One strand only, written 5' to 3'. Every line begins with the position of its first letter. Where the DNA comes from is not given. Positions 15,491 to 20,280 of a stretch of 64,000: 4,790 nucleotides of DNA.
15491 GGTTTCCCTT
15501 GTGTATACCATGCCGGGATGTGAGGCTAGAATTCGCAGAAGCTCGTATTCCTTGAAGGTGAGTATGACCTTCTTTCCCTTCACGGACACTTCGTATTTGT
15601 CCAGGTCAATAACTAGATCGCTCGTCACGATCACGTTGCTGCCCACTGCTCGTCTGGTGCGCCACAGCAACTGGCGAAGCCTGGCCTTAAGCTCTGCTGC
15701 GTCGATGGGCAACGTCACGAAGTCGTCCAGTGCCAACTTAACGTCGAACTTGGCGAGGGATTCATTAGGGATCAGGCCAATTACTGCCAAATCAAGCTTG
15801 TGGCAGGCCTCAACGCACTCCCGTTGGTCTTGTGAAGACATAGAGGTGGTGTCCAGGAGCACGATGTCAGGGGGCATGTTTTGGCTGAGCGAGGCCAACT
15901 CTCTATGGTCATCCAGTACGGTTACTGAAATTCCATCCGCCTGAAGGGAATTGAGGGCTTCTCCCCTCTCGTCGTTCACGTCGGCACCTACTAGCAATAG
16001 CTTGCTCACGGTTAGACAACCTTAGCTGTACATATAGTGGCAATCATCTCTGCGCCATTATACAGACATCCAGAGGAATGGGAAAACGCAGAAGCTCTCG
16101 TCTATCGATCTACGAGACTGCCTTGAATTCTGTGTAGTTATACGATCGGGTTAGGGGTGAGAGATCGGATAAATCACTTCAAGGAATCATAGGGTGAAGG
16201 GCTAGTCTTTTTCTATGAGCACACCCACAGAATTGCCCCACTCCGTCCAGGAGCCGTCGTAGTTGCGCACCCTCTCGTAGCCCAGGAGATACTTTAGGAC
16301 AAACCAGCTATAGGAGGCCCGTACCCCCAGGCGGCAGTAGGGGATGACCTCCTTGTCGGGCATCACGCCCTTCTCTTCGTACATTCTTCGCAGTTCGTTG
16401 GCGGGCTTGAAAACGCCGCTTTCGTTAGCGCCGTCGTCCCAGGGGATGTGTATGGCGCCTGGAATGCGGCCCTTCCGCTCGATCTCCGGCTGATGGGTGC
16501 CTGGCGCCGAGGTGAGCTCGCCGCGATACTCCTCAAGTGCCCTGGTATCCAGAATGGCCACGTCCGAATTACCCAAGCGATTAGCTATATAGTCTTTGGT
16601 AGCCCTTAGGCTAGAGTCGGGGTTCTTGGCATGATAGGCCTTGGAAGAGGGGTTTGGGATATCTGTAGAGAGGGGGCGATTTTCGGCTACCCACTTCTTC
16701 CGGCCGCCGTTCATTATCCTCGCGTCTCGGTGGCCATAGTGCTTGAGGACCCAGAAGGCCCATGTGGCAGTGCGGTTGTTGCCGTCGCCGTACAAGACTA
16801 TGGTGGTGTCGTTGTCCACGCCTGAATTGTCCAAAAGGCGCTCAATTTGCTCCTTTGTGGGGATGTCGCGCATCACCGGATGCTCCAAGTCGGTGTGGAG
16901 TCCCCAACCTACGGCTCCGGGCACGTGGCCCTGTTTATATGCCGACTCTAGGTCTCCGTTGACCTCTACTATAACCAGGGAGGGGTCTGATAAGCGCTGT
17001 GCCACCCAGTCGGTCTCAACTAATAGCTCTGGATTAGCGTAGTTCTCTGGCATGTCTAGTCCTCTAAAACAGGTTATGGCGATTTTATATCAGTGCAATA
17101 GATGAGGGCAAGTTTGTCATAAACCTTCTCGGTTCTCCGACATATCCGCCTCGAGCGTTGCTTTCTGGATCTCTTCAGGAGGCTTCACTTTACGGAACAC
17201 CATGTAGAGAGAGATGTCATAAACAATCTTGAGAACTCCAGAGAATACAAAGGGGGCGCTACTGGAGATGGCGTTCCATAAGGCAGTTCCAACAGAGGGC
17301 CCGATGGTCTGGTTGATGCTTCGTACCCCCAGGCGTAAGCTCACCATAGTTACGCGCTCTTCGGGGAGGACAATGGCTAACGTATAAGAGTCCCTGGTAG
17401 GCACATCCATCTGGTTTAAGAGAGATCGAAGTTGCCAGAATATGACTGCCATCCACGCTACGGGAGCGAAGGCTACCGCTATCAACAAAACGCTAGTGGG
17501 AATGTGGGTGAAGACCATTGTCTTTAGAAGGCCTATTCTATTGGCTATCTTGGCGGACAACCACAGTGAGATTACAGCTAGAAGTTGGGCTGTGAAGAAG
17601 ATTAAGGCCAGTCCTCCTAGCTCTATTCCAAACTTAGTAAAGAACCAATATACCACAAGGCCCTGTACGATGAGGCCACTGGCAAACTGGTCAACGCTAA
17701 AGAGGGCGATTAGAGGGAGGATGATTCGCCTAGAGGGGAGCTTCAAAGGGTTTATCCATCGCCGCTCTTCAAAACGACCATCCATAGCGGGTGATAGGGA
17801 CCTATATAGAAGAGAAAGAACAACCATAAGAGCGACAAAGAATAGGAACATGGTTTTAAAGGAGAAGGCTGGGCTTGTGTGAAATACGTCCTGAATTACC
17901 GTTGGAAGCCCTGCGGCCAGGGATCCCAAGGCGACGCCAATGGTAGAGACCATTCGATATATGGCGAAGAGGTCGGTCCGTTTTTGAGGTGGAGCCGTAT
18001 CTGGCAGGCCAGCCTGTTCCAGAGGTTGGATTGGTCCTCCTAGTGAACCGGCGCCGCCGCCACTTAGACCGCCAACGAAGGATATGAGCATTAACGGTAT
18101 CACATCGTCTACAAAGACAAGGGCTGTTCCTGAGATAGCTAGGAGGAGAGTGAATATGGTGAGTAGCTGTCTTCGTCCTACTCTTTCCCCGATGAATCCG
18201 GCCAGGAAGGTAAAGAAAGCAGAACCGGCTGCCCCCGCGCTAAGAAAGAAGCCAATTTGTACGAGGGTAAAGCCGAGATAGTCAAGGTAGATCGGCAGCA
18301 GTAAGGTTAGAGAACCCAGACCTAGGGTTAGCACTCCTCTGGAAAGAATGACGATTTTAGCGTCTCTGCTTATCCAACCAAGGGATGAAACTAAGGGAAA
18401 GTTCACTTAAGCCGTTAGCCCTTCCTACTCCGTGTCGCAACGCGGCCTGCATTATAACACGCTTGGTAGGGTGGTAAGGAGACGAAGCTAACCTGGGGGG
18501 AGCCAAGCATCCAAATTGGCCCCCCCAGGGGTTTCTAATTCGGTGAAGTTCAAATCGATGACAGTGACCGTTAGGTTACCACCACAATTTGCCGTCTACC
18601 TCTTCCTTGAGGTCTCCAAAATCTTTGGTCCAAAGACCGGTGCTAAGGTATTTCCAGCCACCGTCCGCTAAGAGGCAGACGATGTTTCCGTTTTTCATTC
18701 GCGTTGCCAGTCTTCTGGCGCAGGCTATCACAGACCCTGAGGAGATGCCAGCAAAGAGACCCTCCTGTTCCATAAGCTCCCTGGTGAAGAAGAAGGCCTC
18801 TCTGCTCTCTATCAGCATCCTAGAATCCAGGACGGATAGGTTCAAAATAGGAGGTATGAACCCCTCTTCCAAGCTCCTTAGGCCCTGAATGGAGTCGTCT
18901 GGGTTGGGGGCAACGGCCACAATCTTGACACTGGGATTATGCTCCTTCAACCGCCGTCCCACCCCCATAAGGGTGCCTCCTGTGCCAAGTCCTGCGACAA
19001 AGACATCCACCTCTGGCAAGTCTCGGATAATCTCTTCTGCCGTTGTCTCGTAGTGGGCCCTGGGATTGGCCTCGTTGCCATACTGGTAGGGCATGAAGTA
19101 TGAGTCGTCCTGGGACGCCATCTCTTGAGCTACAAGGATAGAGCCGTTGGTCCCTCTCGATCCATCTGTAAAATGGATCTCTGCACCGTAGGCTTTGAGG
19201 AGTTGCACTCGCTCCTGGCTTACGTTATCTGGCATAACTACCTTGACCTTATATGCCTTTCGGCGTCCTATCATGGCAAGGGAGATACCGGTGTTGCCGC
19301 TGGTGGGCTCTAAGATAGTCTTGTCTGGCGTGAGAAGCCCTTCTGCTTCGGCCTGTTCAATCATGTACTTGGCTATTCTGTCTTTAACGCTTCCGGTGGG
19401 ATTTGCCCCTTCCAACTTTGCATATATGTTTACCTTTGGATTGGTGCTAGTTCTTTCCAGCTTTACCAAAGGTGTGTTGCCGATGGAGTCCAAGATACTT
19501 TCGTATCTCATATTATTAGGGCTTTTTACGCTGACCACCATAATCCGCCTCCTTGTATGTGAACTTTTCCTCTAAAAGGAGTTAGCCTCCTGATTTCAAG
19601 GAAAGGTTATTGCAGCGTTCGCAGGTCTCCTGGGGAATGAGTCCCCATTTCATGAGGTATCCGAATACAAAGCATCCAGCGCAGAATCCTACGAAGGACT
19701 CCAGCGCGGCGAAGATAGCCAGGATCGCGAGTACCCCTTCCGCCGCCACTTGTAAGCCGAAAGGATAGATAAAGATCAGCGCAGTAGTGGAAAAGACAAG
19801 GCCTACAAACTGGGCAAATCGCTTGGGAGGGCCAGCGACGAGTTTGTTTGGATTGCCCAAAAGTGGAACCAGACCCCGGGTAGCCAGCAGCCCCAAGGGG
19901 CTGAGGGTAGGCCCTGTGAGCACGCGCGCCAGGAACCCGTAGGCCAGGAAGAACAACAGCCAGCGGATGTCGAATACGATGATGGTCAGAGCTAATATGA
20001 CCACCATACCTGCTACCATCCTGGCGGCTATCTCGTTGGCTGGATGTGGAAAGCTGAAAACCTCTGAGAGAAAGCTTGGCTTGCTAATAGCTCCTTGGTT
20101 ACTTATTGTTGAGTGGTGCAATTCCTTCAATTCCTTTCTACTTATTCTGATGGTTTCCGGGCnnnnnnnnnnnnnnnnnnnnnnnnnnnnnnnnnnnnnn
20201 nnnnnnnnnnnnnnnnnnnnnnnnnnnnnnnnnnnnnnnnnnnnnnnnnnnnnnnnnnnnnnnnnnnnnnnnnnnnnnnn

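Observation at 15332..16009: GlnR-like orphan response regulator with a degenerate phosphorylation pocket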

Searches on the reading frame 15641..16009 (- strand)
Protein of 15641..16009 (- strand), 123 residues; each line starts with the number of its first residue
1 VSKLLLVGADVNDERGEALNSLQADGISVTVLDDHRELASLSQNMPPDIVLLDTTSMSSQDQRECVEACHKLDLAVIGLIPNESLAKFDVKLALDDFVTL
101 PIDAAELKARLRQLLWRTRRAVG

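Call 18: search_solved_structures(query=window:15641-16009:-, max_evalue=10, show_alignments=5)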
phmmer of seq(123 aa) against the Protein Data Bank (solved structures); distinct sequences matched with E-value up to 10: 49.
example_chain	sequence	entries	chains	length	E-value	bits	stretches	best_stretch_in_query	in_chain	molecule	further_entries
2zwm_A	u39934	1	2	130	2.1e-07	34.4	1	20-117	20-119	Transcriptional regulatory protein yycF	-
3f6p_A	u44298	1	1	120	2.2e-07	34.4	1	20-115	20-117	Transcriptional regulatory protein yycF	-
1zgz_A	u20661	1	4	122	3.6e-05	27.2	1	23-118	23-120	TorCAD operon transcriptional regulatory protein torR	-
1nxo_A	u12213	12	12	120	0.00026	24.4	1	22-118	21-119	DNA-binding response regulator | Response regulator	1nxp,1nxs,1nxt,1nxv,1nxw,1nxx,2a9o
2oqr_A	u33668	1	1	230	0.00046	23.7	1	21-117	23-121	Sensory transduction protein regX3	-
8gc6_A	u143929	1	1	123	0.00076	23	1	14-118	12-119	Response regulator protein CarR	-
1mvo_A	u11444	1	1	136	0.00076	23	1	20-118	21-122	PhoP response regulator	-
6eb7_A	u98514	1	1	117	0.0008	22.9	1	22-116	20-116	DNA-binding response regulator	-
7cci_A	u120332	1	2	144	0.0009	22.7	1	3-120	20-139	AdeR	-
8fk2_A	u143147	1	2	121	0.00098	22.6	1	21-119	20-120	Putative response regulator CovR VicR-like protein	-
5x5j_A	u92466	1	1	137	0.001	22.5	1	3-120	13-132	AdeR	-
5xjp_A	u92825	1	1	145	0.0013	22.2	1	3-120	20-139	AdeR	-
5e3j_A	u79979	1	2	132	0.0034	20.9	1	21-122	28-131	Response regulator RstA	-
5hm6_A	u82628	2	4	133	0.0035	20.8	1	21-122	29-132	BfmR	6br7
9g85_A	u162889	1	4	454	0.0038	20.7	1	30-119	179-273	Response regulator PleD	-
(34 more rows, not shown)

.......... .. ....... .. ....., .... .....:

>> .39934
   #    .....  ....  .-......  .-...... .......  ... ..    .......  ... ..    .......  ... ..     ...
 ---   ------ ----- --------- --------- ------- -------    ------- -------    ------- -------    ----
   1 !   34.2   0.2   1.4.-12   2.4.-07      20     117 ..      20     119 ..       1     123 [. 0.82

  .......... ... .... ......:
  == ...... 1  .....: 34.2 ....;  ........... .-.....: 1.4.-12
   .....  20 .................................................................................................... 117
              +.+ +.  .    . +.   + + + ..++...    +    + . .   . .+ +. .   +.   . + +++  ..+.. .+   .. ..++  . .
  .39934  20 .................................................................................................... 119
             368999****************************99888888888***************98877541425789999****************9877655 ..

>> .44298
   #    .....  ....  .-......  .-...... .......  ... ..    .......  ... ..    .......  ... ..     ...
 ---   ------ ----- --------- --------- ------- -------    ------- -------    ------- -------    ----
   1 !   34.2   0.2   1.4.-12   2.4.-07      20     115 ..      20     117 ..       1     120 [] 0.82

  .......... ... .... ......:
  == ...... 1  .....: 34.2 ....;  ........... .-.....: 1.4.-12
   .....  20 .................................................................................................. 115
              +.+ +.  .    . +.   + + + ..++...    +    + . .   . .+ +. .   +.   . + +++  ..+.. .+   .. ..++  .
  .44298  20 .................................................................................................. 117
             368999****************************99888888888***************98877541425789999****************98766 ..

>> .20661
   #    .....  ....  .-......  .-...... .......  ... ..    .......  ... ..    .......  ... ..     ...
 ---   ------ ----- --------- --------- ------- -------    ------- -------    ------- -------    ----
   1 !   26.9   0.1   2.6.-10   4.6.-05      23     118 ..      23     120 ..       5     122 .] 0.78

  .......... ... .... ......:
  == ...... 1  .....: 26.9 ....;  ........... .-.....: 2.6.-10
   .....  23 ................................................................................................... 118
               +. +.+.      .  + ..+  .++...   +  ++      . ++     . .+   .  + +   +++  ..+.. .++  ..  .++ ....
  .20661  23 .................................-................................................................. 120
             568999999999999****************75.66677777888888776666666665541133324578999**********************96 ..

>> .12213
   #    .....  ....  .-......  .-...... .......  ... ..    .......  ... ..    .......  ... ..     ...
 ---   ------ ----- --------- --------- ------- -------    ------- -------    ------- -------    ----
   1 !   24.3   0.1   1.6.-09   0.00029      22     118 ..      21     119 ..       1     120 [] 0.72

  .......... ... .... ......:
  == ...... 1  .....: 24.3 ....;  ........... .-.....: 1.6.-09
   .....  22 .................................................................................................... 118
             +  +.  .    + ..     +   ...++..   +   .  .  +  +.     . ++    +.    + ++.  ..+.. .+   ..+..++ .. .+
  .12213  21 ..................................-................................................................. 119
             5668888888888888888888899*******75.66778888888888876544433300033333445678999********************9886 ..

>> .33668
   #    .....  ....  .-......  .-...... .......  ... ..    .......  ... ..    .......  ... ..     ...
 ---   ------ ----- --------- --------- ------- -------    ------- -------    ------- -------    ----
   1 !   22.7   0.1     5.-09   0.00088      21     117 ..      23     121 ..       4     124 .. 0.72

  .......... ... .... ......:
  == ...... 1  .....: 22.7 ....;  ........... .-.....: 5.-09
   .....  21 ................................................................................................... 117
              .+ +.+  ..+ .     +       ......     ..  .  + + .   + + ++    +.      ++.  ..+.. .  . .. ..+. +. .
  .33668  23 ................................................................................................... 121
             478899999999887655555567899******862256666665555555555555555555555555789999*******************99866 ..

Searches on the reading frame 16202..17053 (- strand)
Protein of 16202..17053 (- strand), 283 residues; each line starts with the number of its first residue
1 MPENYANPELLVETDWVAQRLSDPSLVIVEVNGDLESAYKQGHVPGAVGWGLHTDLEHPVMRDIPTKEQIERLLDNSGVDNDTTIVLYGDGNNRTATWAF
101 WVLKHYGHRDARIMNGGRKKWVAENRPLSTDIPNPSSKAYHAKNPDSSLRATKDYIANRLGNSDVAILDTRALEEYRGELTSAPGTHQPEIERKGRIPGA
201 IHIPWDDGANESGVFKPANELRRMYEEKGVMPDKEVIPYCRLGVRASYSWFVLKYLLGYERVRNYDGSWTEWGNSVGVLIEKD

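Call 12: search_protein_families(library=pfam, proteins=[window:16202-17053:-], max_evalue=0.00001)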
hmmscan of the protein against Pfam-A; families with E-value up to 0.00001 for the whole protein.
window:16202-17053:- (283 aa): 1 family
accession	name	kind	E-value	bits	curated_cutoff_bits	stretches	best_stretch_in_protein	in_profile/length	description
PF00581.25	Rhodanese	-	2.7e-35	121.3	22.2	2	153-274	2-101/102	Rhodanese-like domain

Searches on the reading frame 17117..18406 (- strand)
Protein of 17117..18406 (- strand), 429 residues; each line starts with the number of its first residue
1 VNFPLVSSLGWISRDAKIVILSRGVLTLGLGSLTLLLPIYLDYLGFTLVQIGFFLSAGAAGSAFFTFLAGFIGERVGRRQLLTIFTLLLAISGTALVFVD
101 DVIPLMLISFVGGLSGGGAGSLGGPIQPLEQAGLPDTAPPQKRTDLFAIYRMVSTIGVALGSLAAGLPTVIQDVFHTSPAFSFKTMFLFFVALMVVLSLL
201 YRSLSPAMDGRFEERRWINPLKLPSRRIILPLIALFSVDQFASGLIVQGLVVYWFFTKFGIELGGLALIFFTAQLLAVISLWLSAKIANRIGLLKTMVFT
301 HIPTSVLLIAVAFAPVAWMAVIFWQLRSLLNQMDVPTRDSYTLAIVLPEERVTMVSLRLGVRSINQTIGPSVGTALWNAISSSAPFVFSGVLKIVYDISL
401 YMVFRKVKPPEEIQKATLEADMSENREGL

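Call 12: search_protein_families(library=pfam, proteins=[window:17117-18406:-], max_evalue=0.00001)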
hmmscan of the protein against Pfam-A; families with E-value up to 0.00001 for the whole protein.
window:17117-18406:- (429 aa): 1 family
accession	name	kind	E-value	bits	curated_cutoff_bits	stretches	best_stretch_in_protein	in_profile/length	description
PF07690.21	MFS_1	-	1.1e-26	94.1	33.4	1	21-323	3-297/347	Major Facilitator Superfamily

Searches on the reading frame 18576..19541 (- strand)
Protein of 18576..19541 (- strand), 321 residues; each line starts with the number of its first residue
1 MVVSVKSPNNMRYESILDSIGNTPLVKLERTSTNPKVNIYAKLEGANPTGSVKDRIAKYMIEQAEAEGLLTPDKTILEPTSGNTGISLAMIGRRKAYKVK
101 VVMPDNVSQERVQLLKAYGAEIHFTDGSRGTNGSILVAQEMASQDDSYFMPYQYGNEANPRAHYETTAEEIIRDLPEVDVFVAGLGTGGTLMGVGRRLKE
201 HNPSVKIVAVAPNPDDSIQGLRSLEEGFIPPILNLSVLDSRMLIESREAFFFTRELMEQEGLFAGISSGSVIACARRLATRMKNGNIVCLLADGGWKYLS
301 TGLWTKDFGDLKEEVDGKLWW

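Call 13: search_protein_families(library=pfam, proteins=[window:18576-19541:-], max_evalue=0.00001)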
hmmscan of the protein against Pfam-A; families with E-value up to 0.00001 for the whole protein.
window:18576-19541:- (321 aa): 1 family
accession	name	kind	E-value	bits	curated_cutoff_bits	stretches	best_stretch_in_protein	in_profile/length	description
PF00291.31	PALP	-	2.9e-73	247.2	35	1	17-293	2-295/295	Pyridoxal-phosphate dependent enzyme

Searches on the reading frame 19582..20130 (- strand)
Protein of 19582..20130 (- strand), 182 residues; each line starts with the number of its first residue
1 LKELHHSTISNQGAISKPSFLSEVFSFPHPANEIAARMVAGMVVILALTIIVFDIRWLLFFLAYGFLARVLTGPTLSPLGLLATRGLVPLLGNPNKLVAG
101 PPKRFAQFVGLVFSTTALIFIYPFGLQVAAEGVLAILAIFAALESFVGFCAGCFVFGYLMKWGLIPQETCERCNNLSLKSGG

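Call 13: search_protein_families(library=pfam, proteins=[window:19582-20130:-], max_evalue=0.00001)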
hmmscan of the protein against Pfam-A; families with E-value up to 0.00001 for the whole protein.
window:19582-20130:- (182 aa): 1 family
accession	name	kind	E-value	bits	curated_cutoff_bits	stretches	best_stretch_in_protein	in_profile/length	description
PF14340.12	DUF4395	-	8.8e-32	110.6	24.5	1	32-161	2-130/130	Domain of unknown function (DUF4395)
